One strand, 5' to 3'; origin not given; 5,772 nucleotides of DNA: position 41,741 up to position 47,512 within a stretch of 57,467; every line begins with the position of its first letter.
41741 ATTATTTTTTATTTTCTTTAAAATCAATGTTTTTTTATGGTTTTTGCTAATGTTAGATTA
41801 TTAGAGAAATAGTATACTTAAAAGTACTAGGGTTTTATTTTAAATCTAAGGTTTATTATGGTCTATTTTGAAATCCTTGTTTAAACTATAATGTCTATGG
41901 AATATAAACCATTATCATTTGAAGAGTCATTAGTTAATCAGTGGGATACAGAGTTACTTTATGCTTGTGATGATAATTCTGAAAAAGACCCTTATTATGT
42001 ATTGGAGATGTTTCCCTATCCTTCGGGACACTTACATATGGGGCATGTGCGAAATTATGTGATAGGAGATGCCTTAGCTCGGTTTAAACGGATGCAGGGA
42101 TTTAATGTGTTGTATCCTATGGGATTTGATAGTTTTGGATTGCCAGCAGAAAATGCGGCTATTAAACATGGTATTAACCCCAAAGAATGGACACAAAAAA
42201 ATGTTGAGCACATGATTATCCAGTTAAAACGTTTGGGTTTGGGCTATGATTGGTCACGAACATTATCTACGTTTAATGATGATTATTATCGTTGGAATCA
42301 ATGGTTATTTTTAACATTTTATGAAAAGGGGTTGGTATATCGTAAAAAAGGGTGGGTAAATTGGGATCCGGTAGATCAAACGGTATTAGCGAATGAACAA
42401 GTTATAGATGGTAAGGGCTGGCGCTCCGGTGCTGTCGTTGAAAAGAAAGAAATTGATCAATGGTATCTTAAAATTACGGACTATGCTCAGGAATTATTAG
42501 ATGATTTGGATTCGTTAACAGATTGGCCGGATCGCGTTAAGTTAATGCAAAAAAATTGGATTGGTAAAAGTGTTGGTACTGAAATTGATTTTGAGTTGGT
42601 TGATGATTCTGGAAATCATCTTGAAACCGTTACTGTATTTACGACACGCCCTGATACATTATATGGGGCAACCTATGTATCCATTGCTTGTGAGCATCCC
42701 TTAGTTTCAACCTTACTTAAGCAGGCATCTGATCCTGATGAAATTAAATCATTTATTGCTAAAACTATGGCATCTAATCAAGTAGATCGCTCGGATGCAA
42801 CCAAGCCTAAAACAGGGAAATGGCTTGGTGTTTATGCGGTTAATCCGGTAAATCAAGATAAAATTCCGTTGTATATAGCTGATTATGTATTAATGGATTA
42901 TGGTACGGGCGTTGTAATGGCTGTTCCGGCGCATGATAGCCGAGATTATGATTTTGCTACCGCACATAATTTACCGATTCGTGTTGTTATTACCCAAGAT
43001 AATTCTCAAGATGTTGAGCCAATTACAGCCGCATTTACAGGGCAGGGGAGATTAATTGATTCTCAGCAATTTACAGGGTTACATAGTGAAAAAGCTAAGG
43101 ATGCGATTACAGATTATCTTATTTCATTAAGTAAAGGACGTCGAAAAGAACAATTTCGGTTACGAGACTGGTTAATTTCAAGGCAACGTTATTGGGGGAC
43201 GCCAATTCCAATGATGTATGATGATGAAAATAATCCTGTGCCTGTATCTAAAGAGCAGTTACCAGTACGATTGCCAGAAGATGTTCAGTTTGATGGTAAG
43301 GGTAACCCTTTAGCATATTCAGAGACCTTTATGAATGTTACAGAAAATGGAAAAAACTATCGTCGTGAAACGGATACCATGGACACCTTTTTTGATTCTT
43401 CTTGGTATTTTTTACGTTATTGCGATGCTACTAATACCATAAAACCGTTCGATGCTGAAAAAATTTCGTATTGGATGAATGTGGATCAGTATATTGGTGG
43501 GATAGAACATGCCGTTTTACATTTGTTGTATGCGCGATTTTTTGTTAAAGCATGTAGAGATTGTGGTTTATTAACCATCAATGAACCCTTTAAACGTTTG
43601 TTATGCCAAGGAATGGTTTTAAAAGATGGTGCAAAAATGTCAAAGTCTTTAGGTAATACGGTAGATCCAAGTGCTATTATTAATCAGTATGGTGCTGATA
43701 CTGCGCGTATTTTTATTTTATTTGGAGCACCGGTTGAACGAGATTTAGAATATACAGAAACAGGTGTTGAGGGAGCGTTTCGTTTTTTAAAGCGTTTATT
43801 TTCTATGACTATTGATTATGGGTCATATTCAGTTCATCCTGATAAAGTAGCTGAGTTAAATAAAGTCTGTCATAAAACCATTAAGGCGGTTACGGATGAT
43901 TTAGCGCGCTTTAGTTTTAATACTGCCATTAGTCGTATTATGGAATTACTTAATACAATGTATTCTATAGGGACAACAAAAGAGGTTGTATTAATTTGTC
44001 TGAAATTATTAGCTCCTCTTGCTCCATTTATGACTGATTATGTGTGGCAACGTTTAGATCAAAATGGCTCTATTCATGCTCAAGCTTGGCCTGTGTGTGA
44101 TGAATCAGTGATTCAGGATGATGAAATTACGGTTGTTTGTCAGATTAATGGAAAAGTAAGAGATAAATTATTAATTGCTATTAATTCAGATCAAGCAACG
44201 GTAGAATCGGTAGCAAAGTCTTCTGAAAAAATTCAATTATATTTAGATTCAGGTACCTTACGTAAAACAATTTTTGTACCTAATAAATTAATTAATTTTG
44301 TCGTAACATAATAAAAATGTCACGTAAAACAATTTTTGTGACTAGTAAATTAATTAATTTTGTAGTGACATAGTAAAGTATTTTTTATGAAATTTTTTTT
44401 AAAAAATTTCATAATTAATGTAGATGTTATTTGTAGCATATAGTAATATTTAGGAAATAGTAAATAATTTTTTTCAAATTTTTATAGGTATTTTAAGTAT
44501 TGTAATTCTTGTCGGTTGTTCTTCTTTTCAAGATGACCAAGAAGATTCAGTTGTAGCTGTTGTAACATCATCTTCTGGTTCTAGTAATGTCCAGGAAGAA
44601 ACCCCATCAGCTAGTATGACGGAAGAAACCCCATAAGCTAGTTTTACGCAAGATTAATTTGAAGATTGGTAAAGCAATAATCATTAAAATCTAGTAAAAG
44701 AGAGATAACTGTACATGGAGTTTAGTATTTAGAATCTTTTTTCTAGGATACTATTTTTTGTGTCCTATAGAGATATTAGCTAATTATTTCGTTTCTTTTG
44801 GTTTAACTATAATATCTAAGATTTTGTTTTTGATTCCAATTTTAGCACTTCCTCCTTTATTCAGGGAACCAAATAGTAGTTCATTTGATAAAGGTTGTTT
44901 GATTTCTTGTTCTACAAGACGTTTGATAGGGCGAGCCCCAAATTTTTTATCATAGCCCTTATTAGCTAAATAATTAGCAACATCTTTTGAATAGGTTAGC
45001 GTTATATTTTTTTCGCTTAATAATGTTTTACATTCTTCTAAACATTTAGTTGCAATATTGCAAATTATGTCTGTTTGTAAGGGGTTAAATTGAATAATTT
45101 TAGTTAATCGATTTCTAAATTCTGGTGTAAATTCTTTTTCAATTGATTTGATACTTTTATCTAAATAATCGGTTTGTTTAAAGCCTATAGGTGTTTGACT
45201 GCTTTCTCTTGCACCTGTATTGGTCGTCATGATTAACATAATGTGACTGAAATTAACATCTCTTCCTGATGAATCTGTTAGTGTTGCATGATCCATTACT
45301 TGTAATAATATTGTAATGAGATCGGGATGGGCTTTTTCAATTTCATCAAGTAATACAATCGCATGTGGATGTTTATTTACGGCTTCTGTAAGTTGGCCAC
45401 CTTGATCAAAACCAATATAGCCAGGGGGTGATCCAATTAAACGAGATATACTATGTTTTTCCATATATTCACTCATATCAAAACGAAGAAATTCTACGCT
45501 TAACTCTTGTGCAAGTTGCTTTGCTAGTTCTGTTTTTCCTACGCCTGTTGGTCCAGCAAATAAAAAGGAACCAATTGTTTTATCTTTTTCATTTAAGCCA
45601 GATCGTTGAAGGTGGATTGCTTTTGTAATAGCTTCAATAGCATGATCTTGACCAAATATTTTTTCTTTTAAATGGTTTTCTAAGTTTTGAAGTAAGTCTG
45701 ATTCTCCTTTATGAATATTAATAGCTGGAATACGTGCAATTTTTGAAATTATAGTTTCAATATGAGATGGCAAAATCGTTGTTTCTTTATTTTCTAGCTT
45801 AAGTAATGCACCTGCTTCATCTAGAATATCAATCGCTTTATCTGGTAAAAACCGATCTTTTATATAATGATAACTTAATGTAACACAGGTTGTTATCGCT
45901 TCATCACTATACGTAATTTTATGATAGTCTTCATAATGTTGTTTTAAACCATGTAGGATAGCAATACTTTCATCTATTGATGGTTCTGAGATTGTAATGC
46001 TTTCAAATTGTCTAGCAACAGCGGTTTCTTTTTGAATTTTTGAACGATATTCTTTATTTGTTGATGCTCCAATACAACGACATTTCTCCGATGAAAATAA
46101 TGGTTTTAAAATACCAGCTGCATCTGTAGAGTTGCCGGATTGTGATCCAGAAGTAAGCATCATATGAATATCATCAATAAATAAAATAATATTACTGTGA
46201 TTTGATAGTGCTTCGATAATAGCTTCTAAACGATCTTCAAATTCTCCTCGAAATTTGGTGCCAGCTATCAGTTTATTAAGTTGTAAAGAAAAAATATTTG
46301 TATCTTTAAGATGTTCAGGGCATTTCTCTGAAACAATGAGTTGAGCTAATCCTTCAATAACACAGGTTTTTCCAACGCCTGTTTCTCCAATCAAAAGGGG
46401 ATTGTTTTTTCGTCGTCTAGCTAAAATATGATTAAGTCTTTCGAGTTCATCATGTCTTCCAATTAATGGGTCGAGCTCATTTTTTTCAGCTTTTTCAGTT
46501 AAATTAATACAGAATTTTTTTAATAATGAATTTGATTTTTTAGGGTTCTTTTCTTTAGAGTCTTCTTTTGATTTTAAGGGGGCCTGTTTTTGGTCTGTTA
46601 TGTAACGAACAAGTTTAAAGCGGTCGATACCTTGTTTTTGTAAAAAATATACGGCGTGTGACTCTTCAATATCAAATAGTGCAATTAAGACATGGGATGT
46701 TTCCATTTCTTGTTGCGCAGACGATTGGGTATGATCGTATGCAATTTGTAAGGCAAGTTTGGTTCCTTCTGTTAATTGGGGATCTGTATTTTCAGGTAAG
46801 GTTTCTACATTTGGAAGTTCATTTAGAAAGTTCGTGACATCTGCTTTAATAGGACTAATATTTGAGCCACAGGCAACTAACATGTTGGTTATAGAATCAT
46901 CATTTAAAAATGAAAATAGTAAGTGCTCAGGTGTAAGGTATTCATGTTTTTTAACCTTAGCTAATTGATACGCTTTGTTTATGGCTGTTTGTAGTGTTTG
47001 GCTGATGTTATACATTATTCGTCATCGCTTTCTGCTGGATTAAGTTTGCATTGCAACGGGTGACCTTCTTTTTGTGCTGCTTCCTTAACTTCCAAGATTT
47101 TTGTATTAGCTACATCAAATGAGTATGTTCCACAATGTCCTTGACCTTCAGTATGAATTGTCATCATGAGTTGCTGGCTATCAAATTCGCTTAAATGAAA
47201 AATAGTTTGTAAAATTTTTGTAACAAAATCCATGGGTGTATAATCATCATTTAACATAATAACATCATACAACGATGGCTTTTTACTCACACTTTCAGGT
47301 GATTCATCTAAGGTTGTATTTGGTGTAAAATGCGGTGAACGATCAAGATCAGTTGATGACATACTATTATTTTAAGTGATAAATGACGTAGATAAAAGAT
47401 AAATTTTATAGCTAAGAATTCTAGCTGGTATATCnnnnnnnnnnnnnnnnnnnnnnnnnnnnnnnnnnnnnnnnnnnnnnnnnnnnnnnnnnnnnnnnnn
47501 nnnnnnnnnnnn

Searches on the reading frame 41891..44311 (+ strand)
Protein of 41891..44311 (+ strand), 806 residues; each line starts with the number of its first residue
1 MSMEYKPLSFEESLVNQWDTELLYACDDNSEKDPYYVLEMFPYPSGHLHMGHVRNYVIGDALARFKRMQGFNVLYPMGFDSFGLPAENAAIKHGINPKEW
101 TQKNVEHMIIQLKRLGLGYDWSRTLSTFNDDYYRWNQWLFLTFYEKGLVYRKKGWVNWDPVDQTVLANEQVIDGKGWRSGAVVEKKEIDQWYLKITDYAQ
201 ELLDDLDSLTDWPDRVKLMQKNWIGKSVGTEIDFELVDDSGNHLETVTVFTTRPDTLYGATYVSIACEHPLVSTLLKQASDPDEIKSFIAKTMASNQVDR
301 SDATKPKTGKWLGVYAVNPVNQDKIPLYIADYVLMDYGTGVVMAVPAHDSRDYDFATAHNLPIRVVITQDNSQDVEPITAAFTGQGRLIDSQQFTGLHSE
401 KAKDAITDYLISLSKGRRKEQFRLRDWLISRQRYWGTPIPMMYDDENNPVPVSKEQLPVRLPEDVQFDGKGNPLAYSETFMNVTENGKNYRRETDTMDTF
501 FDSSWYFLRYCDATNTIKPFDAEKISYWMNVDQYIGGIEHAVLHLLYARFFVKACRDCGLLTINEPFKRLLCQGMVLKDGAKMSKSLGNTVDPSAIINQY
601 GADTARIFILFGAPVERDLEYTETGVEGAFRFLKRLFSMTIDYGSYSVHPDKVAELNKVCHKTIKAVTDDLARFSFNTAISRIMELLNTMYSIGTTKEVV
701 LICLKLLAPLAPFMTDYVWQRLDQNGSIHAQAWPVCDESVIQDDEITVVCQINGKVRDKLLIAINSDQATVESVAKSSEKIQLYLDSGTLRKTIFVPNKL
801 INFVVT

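Call 69: search_protein_families(library=pfam, proteins=[window:41891-44311:+], max_evalue=0.0001)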
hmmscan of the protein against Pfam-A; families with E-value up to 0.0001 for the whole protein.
window:41891-44311:+ (806 aa): 5 families
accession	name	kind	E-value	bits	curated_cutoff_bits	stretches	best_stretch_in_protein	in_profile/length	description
PF13603.12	tRNA-synt_1_2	-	2.7e-65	219.8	25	1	221-410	1-184/185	Leucyl-tRNA synthetase, editing domain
PF00133.28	tRNA-synt_1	-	1.8e-58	198.7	22.7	2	424-620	228-412/414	tRNA synthetases class I (I, L, M and V)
PF09334.17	tRNA-synt_1g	-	3.3e-34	118.7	20.1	2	37-171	3-135/391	tRNA synthetases class I (M)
PF08264.19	Anticodon_1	-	1.2e-20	74.3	25.1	1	657-767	5-143/148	Anticodon-binding domain of tRNA ligase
PF01406.26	tRNA-synt_1e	-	1.1e-09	38.5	27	1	567-628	238-298/301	tRNA synthetases class I (C) catalytic domain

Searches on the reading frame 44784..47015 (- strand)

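Call 69: search_protein_families(library=pfam, proteins=[window:44784-47015:-], max_evalue=0.0001)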
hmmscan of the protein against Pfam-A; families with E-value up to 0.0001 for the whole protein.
window:44784-47015:- (743 aa): 20 families
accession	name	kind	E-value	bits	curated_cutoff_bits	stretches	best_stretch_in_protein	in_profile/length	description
PF07724.20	AAA_2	-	6e-62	209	27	1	480-639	2-165/166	AAA domain (Cdc48 subfamily)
PF00004.35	AAA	-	3.2e-27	96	21.2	2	485-600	2-110/131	ATPase family associated with various cellular activities (AAA)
PF17871.7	AAA_lid_9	-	4.3e-27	94.5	22.8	1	346-443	1-98/104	AAA lid domain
PF10431.15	ClpB_D2-small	-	4.4e-22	78.4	21.9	1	646-725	1-80/81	C-terminal, D2-small domain, of ClpB protein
PF07728.20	AAA_5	-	7.4e-18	65.3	22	1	484-605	2-128/139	AAA domain (dynein-related subfamily)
PF13191.12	AAA_16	-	1.1e-12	49.2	32.6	1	183-284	1-142/167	AAA ATPase domain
PF02861.25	Clp_N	-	1.4e-12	48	20.7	1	15-63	1-51/53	Clp amino terminal domain, pathogenicity island component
PF13401.12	AAA_22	-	2.7e-12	47.6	27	1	482-575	6-109/130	AAA domain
PF12775.13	AAA_7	-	1e-09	38.6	25.8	0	201-286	31-112/181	P-loop containing dynein motor region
PF00158.32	Sigma54_activat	-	1.4e-09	38.3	20.2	1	481-604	22-147/168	Sigma-54 interaction domain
PF05621.17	TniB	-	4.6e-08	33.2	22.4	0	189-343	21-185/189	Bacterial TniB protein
PF13173.12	AAA_14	-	5.6e-08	33.3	27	0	486-575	7-86/129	AAA domain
PF07726.17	AAA_3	-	3.9e-06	27.2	27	0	485-600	3-111/131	ATPase family associated with various cellular activities (AAA)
PF01637.24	ATPase_2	-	5.3e-06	26.8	33.2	0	187-248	4-59/225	ATPase domain predominantly from Archaea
PF01078.27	Mg_chelatase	-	9.2e-06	25.6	20.3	0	483-525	24-65/207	Magnesium chelatase, subunit ChlI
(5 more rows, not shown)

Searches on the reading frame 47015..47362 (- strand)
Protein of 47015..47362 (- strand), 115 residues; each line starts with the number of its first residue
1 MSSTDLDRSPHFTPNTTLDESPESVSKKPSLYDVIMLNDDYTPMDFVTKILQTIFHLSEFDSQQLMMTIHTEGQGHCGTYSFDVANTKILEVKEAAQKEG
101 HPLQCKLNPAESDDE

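Call 86: search_protein_families(library=pfam, proteins=[window:47015-47362:-], max_evalue=0.00001)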
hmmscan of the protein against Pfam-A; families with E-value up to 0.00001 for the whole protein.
window:47015-47362:- (115 aa): 1 family
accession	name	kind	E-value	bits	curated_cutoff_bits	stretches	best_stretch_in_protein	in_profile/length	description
PF02617.22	ClpS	-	9.1e-30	102.7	23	1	27-106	1-80/80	ATP-dependent Clp protease adaptor protein ClpS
